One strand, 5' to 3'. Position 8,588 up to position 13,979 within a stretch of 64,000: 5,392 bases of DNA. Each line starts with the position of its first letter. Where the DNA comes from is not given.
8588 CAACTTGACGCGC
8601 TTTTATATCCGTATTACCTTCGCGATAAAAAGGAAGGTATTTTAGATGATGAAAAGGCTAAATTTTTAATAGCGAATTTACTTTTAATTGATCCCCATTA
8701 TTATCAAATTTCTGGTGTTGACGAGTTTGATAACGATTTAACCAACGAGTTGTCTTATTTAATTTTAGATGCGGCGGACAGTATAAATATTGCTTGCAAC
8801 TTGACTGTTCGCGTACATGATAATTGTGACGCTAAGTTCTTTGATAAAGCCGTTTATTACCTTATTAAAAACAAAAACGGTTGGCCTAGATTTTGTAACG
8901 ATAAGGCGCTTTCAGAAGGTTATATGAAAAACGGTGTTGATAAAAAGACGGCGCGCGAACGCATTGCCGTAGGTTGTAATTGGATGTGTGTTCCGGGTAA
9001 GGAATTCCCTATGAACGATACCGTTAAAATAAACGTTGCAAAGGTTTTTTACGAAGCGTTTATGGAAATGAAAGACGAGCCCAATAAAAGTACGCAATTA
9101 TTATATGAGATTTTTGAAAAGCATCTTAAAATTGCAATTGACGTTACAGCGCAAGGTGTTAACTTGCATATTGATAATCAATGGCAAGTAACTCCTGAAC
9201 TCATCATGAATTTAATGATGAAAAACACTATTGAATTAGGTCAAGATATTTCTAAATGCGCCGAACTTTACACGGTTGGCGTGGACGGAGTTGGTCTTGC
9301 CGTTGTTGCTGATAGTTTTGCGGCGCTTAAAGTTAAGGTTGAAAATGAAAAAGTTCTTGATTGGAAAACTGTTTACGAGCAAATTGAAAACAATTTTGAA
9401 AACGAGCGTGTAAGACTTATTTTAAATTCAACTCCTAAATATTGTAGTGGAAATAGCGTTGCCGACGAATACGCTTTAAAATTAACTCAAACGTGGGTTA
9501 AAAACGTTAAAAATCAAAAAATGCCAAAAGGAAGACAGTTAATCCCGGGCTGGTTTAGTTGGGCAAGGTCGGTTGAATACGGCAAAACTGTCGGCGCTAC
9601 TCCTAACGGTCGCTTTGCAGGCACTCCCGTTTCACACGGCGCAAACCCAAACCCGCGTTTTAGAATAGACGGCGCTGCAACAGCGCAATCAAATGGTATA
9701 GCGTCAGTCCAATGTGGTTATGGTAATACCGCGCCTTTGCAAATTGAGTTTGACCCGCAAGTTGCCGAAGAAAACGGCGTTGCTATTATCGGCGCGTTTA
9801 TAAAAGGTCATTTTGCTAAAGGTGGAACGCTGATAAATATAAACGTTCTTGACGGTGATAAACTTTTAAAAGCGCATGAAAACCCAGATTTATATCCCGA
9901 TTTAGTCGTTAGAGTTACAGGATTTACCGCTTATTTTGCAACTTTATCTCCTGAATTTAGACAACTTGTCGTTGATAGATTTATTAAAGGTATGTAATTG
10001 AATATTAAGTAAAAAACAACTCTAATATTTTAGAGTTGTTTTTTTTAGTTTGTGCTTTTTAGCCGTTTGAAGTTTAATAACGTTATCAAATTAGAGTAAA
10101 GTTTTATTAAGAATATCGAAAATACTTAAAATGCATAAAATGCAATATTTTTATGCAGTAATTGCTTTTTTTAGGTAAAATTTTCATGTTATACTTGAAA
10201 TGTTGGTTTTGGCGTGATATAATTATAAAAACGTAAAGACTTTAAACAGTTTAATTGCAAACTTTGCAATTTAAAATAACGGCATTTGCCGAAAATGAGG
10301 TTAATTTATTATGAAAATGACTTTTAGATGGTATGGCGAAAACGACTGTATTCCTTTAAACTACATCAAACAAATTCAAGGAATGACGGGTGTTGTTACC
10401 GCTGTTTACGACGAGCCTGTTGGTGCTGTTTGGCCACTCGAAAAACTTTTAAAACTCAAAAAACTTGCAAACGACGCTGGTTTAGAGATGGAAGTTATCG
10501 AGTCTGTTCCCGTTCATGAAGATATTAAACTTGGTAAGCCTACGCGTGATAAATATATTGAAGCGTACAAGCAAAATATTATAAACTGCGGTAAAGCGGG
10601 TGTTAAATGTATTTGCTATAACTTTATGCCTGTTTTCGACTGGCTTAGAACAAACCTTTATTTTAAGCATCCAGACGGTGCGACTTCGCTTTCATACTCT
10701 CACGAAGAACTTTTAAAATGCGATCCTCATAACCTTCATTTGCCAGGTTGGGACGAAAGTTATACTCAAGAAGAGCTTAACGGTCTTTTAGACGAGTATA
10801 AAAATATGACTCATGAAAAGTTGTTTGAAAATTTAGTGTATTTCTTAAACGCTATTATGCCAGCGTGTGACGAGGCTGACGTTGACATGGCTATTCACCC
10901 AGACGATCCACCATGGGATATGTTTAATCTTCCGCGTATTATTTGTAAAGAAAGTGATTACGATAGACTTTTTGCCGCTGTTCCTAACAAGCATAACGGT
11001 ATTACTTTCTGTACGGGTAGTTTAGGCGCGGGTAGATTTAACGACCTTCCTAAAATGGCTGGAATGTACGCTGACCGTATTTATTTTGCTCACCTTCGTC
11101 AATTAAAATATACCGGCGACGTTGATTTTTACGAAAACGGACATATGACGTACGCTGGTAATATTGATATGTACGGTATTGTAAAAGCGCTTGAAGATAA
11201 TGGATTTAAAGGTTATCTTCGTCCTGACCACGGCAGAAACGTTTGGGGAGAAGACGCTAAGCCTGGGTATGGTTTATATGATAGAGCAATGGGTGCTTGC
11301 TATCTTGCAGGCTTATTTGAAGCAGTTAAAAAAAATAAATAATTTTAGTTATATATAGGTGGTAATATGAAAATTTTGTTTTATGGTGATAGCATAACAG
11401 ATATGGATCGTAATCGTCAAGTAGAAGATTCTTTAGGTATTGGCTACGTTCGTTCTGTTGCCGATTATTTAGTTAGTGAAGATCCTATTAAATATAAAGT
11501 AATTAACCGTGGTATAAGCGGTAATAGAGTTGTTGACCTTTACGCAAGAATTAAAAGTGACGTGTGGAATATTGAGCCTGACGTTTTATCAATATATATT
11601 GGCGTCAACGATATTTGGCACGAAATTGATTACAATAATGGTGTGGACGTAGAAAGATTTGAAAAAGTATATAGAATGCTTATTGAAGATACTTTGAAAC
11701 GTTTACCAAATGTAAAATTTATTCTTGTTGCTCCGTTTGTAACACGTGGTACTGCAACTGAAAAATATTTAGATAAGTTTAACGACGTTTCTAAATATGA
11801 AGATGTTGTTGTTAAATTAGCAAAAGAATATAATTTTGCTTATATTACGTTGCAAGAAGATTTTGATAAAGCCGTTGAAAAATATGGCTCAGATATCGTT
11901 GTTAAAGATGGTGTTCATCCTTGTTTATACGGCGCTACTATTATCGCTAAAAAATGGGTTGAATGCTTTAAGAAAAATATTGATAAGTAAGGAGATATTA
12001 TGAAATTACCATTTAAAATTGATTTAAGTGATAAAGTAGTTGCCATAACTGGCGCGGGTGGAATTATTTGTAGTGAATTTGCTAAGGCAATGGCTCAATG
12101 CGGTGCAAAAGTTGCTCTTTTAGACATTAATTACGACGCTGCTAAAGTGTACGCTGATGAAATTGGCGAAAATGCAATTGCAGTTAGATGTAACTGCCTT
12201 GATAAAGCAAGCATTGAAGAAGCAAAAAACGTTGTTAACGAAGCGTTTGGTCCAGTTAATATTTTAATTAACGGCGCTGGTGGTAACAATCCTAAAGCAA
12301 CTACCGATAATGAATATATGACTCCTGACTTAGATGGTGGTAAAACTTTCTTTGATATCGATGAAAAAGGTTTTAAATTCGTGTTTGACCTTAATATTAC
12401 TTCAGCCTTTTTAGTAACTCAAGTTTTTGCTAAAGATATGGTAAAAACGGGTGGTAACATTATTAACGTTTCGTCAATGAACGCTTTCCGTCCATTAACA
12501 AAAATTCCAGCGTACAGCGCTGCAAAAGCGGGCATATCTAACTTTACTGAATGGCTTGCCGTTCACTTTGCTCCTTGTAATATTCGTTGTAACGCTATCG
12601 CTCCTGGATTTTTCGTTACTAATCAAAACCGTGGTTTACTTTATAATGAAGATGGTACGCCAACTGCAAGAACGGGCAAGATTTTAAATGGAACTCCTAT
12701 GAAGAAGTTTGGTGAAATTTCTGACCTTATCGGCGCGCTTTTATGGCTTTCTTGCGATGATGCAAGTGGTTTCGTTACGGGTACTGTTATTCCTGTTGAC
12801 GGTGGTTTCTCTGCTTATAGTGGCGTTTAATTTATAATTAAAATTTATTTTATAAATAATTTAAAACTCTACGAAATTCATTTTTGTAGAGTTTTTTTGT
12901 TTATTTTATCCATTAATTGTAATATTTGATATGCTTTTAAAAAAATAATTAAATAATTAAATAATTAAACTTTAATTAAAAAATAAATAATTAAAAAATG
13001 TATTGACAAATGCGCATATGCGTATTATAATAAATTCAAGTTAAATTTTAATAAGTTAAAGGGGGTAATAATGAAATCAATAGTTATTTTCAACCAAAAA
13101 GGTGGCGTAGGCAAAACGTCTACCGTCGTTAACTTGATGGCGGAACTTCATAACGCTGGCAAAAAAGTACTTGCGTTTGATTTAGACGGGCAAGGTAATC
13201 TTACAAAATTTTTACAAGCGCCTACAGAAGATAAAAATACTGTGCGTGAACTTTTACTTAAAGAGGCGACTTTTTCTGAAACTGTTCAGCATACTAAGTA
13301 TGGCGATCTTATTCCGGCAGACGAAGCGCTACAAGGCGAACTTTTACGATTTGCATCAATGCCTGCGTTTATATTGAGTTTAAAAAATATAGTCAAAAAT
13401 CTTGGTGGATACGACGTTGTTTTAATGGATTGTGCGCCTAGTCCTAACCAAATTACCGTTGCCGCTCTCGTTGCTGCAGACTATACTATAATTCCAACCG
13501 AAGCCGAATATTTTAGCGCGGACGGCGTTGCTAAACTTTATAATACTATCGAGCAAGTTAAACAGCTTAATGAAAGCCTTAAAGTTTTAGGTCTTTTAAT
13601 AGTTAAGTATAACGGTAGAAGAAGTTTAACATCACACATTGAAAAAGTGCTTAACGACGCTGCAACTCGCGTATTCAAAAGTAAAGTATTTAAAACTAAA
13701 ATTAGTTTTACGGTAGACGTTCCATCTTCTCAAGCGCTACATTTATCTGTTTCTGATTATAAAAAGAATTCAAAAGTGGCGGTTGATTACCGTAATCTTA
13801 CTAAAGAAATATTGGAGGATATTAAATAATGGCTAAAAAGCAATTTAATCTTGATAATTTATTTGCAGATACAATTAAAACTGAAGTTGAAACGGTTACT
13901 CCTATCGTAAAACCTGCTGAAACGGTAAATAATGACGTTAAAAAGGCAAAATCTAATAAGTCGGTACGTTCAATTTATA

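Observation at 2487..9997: AraC-controlled operon combining three Gfo/Idh/MocA oxidoreductases, a Hyi-like TIM-barrel protein and a glycyl radical enzyme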

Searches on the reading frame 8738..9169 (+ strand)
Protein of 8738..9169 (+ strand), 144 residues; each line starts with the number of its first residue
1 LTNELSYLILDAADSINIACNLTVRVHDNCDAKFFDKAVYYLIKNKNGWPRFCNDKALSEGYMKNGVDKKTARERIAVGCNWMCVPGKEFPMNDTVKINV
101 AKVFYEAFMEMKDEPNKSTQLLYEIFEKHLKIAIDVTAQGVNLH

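Call 26: search_solved_structures(query=window:8738-9169:+, max_evalue=0.01, show_alignments=5)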
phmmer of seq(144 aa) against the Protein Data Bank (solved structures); distinct sequences matched with E-value up to 0.01: 21.
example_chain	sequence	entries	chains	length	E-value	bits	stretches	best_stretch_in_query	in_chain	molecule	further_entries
8yjo_A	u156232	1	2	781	2.1e-09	40.7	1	3-112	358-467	Probable dehydratase PflD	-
8id0_A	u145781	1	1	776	3.7e-08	36.7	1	2-142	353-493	formate C-acetyltransferase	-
7e7l_A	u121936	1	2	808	4.6e-08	36.4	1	2-91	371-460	Hydroxyphenylacetic acid decarboxylase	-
6xs4_A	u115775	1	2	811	5.9e-07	32.8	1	2-108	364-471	Formate C-acetyltransferase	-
8id7_A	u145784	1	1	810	7.9e-06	29.1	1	2-107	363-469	Probable dehydratase YbiW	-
8yjn_A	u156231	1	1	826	8.2e-06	29.1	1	2-107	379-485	Probable dehydratase YbiW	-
1r8w_A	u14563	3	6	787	7.2e-05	26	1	2-105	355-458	glycerol dehydratase | B12-independent glycerol dehydratase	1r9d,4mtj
2f3o_A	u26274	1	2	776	0.00021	24.6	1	2-110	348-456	pyruvate formate-lyase 2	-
6vxc_A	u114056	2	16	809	0.0013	21.9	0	3-103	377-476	Trans-4-hydroxy-L-proline dehydratase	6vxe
5fav_A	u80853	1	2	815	0.0027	20.9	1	2-83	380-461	Choline trimethylamine-lyase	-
5kdp_A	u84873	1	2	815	0.0031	20.7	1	2-82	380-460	Choline trimethylamine-lyase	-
9ht9_A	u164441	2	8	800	0.0032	20.7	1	2-82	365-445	Choline trimethylamine-lyase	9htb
9r0v_A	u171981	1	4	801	0.0032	20.7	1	2-82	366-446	Choline trimethylamine-lyase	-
6vue_A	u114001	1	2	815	0.0033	20.7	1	2-82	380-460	Choline trimethylamine-lyase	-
5fay_A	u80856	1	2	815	0.0033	20.7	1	2-82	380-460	Choline trimethylamine-lyase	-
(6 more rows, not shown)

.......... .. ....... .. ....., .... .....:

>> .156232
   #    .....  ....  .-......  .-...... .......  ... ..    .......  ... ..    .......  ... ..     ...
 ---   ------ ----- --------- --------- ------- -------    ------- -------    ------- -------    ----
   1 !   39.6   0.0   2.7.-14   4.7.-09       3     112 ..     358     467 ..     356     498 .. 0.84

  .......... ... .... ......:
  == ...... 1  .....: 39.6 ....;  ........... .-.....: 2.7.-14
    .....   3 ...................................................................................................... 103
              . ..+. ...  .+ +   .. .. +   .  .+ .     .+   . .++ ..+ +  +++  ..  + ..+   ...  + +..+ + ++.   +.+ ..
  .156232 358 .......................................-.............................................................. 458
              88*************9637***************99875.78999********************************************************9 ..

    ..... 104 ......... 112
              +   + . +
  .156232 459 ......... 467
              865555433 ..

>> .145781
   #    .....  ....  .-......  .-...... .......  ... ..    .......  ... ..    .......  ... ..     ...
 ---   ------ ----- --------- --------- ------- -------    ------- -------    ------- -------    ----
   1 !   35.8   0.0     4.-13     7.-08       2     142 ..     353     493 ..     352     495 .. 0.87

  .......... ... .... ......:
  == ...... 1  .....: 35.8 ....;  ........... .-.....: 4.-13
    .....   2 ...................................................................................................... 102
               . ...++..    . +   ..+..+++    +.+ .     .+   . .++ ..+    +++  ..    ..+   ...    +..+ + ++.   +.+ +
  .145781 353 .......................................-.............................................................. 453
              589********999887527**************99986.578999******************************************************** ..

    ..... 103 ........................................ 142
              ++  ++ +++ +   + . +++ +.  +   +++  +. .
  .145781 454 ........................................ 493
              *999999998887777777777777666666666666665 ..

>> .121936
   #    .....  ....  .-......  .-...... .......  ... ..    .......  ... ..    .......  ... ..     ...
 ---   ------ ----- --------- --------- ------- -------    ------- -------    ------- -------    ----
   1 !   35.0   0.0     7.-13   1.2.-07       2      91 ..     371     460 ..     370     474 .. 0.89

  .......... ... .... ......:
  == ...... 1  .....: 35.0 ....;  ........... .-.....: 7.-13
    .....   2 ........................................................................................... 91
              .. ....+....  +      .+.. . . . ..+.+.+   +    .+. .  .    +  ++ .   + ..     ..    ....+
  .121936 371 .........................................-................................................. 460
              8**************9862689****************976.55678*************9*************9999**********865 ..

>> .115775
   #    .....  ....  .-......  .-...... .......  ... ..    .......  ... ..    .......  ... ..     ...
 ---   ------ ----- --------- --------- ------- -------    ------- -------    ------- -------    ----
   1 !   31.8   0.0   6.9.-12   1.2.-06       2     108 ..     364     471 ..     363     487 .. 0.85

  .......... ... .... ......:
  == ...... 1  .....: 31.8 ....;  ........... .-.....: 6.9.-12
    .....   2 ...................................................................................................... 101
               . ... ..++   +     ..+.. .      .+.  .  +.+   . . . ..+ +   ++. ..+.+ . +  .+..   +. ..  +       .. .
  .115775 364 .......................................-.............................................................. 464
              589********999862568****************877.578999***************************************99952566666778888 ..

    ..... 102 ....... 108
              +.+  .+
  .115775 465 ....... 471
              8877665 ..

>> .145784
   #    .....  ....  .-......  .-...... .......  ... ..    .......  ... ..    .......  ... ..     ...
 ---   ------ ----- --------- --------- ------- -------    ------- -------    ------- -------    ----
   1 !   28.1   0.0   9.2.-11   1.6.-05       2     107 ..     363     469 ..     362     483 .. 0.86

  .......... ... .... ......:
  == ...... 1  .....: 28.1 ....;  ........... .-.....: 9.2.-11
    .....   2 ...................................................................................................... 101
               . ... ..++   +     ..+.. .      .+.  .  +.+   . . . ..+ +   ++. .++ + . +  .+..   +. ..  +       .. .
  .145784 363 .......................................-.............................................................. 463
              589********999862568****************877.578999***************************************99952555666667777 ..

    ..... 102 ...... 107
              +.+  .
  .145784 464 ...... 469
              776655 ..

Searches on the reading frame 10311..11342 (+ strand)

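Call 3: search_protein_families(library=pfam, proteins=[window:10311-11342:+])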
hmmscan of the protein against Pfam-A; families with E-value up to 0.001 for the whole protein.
window:10311-11342:+ (343 aa): 2 families
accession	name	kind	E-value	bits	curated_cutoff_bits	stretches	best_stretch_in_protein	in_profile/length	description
PF03786.19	UxuA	-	2.3e-136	454.7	23.7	1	1-341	1-352/352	D-mannonate dehydratase (UxuA)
PF01261.30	AP_endonuc_2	-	3.8e-08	33.8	31.1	1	166-303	95-225/249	Xylose isomerase-like TIM barrel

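Call 4: search_protein_families(library=ncbifam, proteins=[window:10311-11342:+])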
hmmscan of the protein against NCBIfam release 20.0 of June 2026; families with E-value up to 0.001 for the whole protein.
window:10311-11342:+ (343 aa): 2 families
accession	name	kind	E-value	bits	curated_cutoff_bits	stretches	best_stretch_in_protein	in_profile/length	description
NF003027.0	PRK03906.1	subfamily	3.7e-140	467.2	191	2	143-342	180-380/385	mannonate dehydratase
TIGR00695.1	uxuA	equivalog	1.3e-111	373.5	199.55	2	143-341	180-389/394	mannonate dehydratase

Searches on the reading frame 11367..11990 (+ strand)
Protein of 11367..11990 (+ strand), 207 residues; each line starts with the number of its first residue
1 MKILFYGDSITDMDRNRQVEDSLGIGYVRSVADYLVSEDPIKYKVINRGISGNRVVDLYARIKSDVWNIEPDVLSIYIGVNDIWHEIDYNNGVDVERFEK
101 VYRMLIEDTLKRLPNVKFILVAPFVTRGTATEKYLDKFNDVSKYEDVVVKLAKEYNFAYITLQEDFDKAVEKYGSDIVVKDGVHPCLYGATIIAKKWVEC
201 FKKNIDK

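Call 7: search_protein_families(library=pfam, proteins=[window:11367-11990:+])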
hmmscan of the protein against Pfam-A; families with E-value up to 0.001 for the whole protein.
window:11367-11990:+ (207 aa): 3 families
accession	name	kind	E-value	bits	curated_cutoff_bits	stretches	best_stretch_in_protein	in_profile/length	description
PF13472.12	Lipase_GDSL_2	-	1.2e-18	68.7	32.9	1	5-185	1-171/178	GDSL-like Lipase/Acylhydrolase family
PF00657.28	Lipase_GDSL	-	4.4e-14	53.5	23.6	1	3-196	1-207/208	GDSL-like Lipase/Acylhydrolase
PF04311.20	DUF459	-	8.1e-06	25.8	27.2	1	22-194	8-191/197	Protein of unknown function (DUF459)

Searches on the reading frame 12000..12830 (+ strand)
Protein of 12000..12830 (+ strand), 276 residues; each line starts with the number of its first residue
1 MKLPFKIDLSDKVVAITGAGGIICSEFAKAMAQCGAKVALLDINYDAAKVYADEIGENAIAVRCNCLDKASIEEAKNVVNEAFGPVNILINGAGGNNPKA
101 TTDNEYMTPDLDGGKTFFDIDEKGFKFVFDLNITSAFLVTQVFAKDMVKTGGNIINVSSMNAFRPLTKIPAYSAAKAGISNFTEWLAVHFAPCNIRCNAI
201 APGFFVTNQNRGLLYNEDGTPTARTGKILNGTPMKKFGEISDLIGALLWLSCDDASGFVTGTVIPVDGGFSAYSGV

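Call 7: search_protein_families(library=pfam, proteins=[window:12000-12830:+])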
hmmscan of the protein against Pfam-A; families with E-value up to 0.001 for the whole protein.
window:12000-12830:+ (276 aa): 2 families
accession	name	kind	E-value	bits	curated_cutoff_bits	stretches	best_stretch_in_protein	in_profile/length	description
PF13561.12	adh_short_C2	-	1.5e-42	146.2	27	1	23-271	8-236/236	Enoyl-(Acyl carrier protein) reductase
PF00106.31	adh_short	-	1.8e-41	142.2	26.6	1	12-211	1-188/195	short chain dehydrogenase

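Call 22: search_protein_families(library=ncbifam, proteins=[window:12000-12830:+], max_evalue=0.00001)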
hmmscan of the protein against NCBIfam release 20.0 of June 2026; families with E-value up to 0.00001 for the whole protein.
window:12000-12830:+ (276 aa): 212 families (the best 25 are shown)
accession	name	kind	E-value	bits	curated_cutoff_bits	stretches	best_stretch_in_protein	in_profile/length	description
NF006132.0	PRK08277.1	subfamily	5e-120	400.1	281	1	3-276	2-280/280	D-mannonate oxidoreductase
NF005559.1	PRK07231.1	subfamily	7.8e-50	169.7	215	1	9-270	2-247/249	glucose 1-dehydrogenase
NF004791.0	PRK06138.1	equivalog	2.6e-42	144.9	312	1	8-272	2-251/252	SDR family oxidoreductase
NF006070.0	PRK08213.1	subfamily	3.6e-42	144.7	279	1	6-272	7-258/259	gluconate 5-dehydrogenase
NF005853.0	PRK07774.1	equivalog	1.6e-40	139.1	303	1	8-270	3-246/250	SDR family oxidoreductase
NF005488.0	PRK07097.1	equivalog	1.8e-40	138.7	369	2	118-275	104-262/266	gluconate 5-dehydrogenase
NF004773.0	PRK06113.1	equivalog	8e-40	136.9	367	1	6-269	6-249/255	7-alpha-hydroxysteroid dehydrogenase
NF004198.0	PRK05653.1-3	equivalog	1.7e-39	135.7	296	1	9-270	5-246/248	3-oxoacyl-ACP reductase FabG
NF005390.0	PRK06935.1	equivalog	2.2e-38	132.1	369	1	8-270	12-255/258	2-dehydro-3-deoxy-D-gluconate 5-dehydrogenase KduD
TIGR01832.1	kduD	equivalog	3e-38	131.7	338.85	1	8-271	2-246/248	2-dehydro-3-deoxy-D-gluconate 5-dehydrogenase KduD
NF052558.1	MBtsdlDhBudC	equivalog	1.1e-37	129.9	270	1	10-275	2-246/250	meso-2,3-butanediol dehydrogenase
NF009466.0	PRK12826.1-2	subfamily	1.3e-37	129.6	222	1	11-270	3-244/248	3-oxoacyl-ACP reductase FabG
NF049979.1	AlphHSDSHdhA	equivalog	1.4e-36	126.3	350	1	9-272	1-248/258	7alpha-hydroxysteroid dehydrogenase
NF005067.0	PRK06484.1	equivalog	1.7e-36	125.9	713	1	11-273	273-514/524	short chain dehydrogenase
NF005309.0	PRK06841.1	subfamily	1.8e-36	126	286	1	6-271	10-253/255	GolD/DthD family dehydrogenase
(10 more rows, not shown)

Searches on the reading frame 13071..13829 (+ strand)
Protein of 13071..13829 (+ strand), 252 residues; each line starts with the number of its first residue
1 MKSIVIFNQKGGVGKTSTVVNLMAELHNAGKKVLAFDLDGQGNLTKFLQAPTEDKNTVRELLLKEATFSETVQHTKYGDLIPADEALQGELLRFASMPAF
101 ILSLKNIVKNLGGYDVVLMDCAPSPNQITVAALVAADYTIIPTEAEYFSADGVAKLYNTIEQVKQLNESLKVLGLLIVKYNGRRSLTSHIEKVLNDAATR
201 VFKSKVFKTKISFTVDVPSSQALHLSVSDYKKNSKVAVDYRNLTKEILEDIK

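Call 7: search_protein_families(library=pfam, proteins=[window:13071-13829:+])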
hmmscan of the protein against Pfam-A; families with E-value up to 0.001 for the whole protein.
window:13071-13829:+ (252 aa): 8 families
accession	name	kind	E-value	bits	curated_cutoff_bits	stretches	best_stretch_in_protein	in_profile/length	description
PF13614.12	AAA_31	-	1.3e-42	146.1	27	1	1-172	1-177/177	AAA domain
PF01656.29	CbiA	-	9.4e-23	81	25.4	1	4-225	1-123/125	CobQ/CobB/MinD/ParA nucleotide binding domain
PF10609.15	ParA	-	2.3e-09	37.5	27.1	1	3-165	5-165/246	NUBPL iron-transfer P-loop NTPase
PF09140.17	MipZ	-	3.2e-09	36.9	20.7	1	3-164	2-150/262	ATPase MipZ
PF00142.24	Fer4_NifH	-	9.8e-09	35.5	25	1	5-72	3-68/271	4Fe-4S iron sulfur cluster binding proteins, NifH/frxC family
PF07015.17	VirC1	-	1.2e-07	31.7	24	0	1-49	1-49/231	VirC1 protein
PF06564.18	CBP_BcsQ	-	8.7e-07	29.1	21.3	1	1-146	1-148/234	Cellulose biosynthesis protein BcsQ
PF02374.21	ArsA_ATPase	-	1.6e-05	24.7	24.3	1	4-128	3-139/305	Anion-transporting ATPase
